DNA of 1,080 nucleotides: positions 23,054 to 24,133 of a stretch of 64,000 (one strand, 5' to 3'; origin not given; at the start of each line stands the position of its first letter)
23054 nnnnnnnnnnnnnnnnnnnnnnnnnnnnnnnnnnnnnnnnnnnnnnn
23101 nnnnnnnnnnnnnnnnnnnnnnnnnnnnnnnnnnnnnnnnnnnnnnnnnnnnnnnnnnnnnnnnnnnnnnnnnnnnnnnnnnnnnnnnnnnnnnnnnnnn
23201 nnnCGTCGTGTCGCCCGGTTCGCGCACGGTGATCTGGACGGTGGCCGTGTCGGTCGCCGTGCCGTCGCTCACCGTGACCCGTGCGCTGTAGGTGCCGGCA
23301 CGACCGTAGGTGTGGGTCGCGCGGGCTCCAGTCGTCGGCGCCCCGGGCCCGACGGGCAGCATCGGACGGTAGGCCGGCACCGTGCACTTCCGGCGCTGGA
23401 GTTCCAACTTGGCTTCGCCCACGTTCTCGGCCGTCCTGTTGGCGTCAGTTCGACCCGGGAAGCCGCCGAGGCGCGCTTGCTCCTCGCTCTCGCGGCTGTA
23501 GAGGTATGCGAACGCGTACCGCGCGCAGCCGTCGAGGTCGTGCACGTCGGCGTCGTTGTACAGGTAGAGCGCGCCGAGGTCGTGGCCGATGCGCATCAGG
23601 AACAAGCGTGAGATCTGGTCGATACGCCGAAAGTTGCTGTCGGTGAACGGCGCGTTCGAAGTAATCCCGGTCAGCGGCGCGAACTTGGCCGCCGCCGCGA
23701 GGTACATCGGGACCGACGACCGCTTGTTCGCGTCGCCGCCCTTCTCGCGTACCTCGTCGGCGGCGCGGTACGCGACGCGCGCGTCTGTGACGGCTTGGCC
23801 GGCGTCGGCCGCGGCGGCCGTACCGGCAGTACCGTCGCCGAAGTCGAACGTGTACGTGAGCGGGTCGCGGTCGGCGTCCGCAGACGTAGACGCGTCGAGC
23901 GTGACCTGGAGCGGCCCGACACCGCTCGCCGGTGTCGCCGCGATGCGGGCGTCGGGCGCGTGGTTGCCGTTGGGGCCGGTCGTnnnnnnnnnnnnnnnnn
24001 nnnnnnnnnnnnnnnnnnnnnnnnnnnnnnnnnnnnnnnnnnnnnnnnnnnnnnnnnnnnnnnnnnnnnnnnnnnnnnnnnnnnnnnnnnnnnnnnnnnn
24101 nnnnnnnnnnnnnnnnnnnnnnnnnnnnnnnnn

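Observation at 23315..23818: PKD domain split by a ~170-aa Cys-containing insert, conserved in both paralogs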

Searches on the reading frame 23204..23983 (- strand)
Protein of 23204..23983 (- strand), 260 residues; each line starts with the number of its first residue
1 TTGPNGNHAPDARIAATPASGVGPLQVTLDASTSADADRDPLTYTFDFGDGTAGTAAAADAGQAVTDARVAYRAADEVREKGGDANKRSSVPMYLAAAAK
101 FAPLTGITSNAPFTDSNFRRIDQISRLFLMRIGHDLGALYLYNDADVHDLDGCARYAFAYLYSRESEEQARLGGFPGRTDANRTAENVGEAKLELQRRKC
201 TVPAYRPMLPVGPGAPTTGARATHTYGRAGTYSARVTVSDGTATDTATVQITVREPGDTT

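Call 9: find_homologous_proteins(query=window:23204-23983:-)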
Query seq(260 aa) (260 aa): 9 proteins with E <= 0.001 among 4659 candidates.
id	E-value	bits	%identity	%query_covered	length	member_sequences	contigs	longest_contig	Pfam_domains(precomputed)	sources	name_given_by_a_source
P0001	4.1e-22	97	53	20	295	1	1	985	PF07495.20,PF21027.4,PF22352.3,PF00801.27,PF17963.8,PF17803.8,PF08329.17,PF05345.19,PF02010.22,PF20164.5,PF18911.7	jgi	jgi:PKD repeat protein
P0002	8.4e-18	83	52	18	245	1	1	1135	PF21027.4,PF22352.3,PF00801.27,PF17963.8,PF19116.7,PF08329.17,PF05345.19,PF02010.22,PF18911.7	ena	-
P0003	1.4e-16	79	52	18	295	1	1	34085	PF21027.4,PF22352.3,PF00801.27,PF17963.8,PF08329.17,PF05345.19,PF02010.22,PF20164.5,PF18911.7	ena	-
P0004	1.4e-15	76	43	20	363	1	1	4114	PF21027.4,PF22352.3,PF00801.27,PF17963.8,PF08329.17,PF05345.19,PF19077.7,PF18911.7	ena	-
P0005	6.8e-13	67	57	16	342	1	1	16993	PF22352.3,PF00801.27,PF18911.7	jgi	jgi:PKD repeat protein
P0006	3.2e-9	55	45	21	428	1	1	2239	PF22352.3,PF00801.27,PF17963.8,PF18911.7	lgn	-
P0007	2.0e-8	52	73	8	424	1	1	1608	PF21027.4,PF22352.3,PF00801.27,PF17963.8,PF19410.6,PF17803.8,PF02010.22,PF18911.7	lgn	-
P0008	2.2e-6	46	52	13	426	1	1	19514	PF21027.4,PF22352.3,PF00801.27,PF17963.8,PF17803.8,PF02010.22,PF18911.7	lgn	-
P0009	8.4e-5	41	57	19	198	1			PF00801.27,PF18911.7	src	-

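Call 25: find_homologous_proteins(query=A2, max_evalue=0.00001)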
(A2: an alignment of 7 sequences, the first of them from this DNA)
Query A2 (7 sequences) (256 aa, profile of the alignment): 33 proteins with E <= 0.00001 among 8000 candidates.
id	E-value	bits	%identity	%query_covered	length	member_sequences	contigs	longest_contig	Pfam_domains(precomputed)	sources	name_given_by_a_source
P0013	1.7e-59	220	43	76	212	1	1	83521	PF00801.27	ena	-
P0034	1.3e-55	207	28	89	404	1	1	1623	PF21027.4,PF22352.3,PF00801.27,PF08329.17,PF02010.22,PF18911.7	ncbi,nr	ncbi:PKD domain-containing protein, partial [Candidatus Bipolaricaulota bacterium]|nr:PKD domain-con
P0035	2.1e-45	174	57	18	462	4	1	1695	PF07495.20,PF27332.1,PF21027.4,PF22352.3,PF00801.27,PF17963.8,PF08329.17,PF09136.17,PF19077.7,PF18911.7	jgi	jgi:PKD repeat protein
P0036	3.7e-32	130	58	19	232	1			PF22352.3,PF00801.27,PF18911.7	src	-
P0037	5.9e-29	120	55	18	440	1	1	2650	PF07495.20,PF14347.12,PF22352.3,PF00801.27,PF18981.7,PF22072.3,PF16403.12,PF05345.19,PF18911.7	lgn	-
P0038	1.1e-27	115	53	12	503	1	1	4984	PF21027.4,PF22352.3,PF00801.27,PF17963.8,PF17803.8,PF02010.22,PF13442.12,PF18911.7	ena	-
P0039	1.2e-23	102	35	36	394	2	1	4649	PF22352.3,PF00801.27,PF18981.7,PF16403.12,PF08329.17,PF18911.7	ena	-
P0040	4.2e-23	100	48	30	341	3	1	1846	PF00801.27,PF18911.7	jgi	jgi:PKD repeat protein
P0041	2.5e-21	95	30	33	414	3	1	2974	PF22352.3,PF00801.27,PF18981.7,PF19077.7,PF18911.7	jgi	jgi:PKD repeat protein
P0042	1.6e-19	89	46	21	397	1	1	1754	PF22352.3,PF00801.27,PF00041.28,PF18911.7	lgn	-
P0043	2.8e-17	81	50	9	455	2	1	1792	PF00801.27,PF18911.7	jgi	-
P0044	3.1e-17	81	47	19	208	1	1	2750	PF00801.27,PF18911.7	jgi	-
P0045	4.8e-14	71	44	19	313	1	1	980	PF21027.4,PF22352.3,PF00801.27,PF17963.8,PF18911.7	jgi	-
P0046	2.5e-13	68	36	15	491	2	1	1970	PF15418.13,PF22352.3,PF00801.27,PF17963.8,PF17747.8,PF13927.13,PF19116.7,PF02010.22,PF16407.12,PF19077.7,PF18911.7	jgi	jgi:PKD repeat protein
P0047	3.8e-12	65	39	18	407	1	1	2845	PF22352.3,PF00801.27,PF02369.23,PF18565.8,PF02010.22,PF09134.17,PF18911.7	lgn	-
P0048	6.6e-12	64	52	11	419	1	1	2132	PF22352.3,PF00801.27,PF02369.23,PF18565.8,PF01835.26,PF09134.17,PF18911.7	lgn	-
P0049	1.0e-11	63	28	42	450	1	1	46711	PF00112.30,PF00801.27,PF18981.7,PF18911.7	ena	-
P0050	1.7e-10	59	48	16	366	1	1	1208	PF00801.27,PF13573.13,PF13927.13,PF18911.7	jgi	jgi:PKD repeat protein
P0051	7.2e-10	57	37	20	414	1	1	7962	PF22352.3,PF00801.27,PF02369.23,PF09134.17,PF18911.7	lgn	-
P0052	1.4e-9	56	41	19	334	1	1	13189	PF22352.3,PF00801.27,PF18911.7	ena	-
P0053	2.1e-9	56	47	17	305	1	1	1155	PF00801.27,PF18911.7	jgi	-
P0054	2.2e-9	55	35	19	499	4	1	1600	PF21027.4,PF22352.3,PF00801.27,PF17963.8,PF17957.8,PF24517.3,PF18911.7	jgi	-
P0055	3.0e-9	55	30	38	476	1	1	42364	PF22352.3,PF00801.27,PF17963.8,PF06283.18,PF18911.7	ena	-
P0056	4.7e-9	54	43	31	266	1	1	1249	PF00801.27,PF18911.7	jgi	jgi:PKD repeat protein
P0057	5.3e-9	54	50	29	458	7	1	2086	PF13229.13,PF00801.27,PF18911.7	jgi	jgi:PKD repeat protein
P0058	3.8e-7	48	40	16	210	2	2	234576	PF00801.27,PF18911.7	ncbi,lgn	-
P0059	4.0e-7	48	43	18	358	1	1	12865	PF00801.27,PF18911.7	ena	-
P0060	1.5e-6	46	40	20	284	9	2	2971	PF00801.27,PF18911.7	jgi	jgi:PKD repeat protein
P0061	1.8e-6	46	42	12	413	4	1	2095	PF22352.3,PF00801.27,PF02369.23,PF09134.17,PF18911.7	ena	-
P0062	2.9e-6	45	40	20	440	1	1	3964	PF22352.3,PF00801.27,PF02369.23,PF09134.17,PF18911.7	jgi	jgi:PKD repeat protein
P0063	3.3e-6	45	45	15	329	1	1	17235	PF00801.27,PF13573.13,PF18911.7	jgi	-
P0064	4.2e-6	45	32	41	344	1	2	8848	PF00801.27,PF08308.18,PF02010.22,PF18911.7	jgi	jgi:hypothetical protein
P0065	6.9e-6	44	37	16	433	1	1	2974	PF22352.3,PF00801.27,PF18911.7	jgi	jgi:PKD repeat protein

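Call 32: predict_structure(alignment_id=A2)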
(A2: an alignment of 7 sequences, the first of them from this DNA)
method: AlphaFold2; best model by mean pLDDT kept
length: 256 residues; sequences in the alignment: 7
mean_pLDDT: 83.6   pTM: 0.64
mean pLDDT of the five models: 83.6, 82.4, 82.0, 80.8, 80.1
residues with pLDDT >= 90: 125; 70-90: 90; 50-70: 25; < 50: 16
segments of 3 or more residues with pLDDT < 50: 1-3, 108-113, 210-215
pLDDT, mean of each block of 10 residues (from residue 1): 66 92 90 71 86 63 89 92 93 90 61 62 92 95 86 96 92 83 94 96 80 61 91 83 94 69
secondary structure, 60 per line:
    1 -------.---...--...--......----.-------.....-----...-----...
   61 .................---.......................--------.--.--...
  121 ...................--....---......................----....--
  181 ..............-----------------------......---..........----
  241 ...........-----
elements in order: E12-14 E17-19 E22-27 E40-44 E50-52 H58-77 H81-103 H118-139 H142-145 H149-170 H175-178 H181-194 E218-223 E227-236 E241-251

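Call 35: fold_search(model_id=the predicted structure, library=pdb)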
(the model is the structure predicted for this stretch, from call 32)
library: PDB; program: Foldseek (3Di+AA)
matches with E <= 10: 868; with E <= 0.001: 0
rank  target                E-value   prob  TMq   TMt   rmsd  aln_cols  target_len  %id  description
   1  2c26                  2.7e-03  1.00  0.33  0.34   1.8       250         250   13  Structural basis for the promiscuous specificity of the carbohydrate- binding modules from the beta-sandwich super famil (released 2005-10-18)
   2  4jrw_A                4.1e-03  1.00  0.31  0.86   1.6       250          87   12  Crystal structure of Clostridium histolyticum colg collagenase PKD domain 2 at 1.6 Angstrom resolution (released 2014-05-21)
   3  4tn9_A                4.3e-03  1.00  0.31  0.87   1.6       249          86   12  Crystal structure of Clostridium histolyticum ColG collagenase polycystic kidney disease-like domain at 1.4 Angstrom r (released 2015-03-11)
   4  4aqo                  7.0e-03  1.00  0.31  0.88   1.4       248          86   11  CRYSTAL STRUCTURE OF THE CALCIUM BOUND PKD-like DOMAIN OF COLLAGENASE G FROM CLOSTRIDIUM HISTOLYTICUM AT 0.99 ANGSTROM R (released 2013-06-05)
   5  2y72_A                1.6e-02  1.00  0.31  0.88   1.6       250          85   11  Crystal structure of the PKD Domain of Collagenase G from Clostridium Histolyticum at 1.18 Angstrom Resolution. (released 2011-09-28)
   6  1l0q_A                1.6e-02  1.00  0.30  0.20   1.8       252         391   10  Tandem YVTN beta-propeller and PKD domains from an archaeal surface layer protein (released 2002-11-06)
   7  8e0m_G                3.7e-02  0.92  0.24  0.36   8.9       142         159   17  Homotrimeric variant of tcTRP9, BGL15 (released 2023-04-12)
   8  4l9d_A                5.1e-02  1.00  0.29  0.84   2.4       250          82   13  Crystal structure of the PKD1 domain from Vibrio cholerae metalloprotease PrtV (released 2013-07-10)
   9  6xr2_E                5.3e-02  0.90  0.25  0.35   9.9       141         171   14  Computationally designed right-handed alpha/alpha homotrimeric toroid with 3 repeats per subunit (released 2021-07-14)
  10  6aem_A                7.0e-02  1.00  0.30  0.84   2.3       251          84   11  Crystal structure of the PKD1 domain of Vibrio anguillarum Epp (released 2018-12-12)
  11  6e9t_A                8.2e-02  0.98  0.32  0.35   6.6       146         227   13  DHF58 filament (released 2018-11-21)
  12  8e0l_C                1.0e-01  0.69  0.24  0.36  11.6       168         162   12  Homotrimeric variant of tcTRP9, BGL06 (released 2023-04-12)
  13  8e0l_A                1.0e-01  0.63  0.22  0.32   9.2       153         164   17  Homotrimeric variant of tcTRP9, BGL06 (released 2023-04-12)
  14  8e0m_F                1.1e-01  0.84  0.26  0.37   8.5       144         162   15  Homotrimeric variant of tcTRP9, BGL15 (released 2023-04-12)
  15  6xr2_B                1.3e-01  0.96  0.30  0.43   9.1       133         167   14  Computationally designed right-handed alpha/alpha homotrimeric toroid with 3 repeats per subunit (released 2021-07-14)
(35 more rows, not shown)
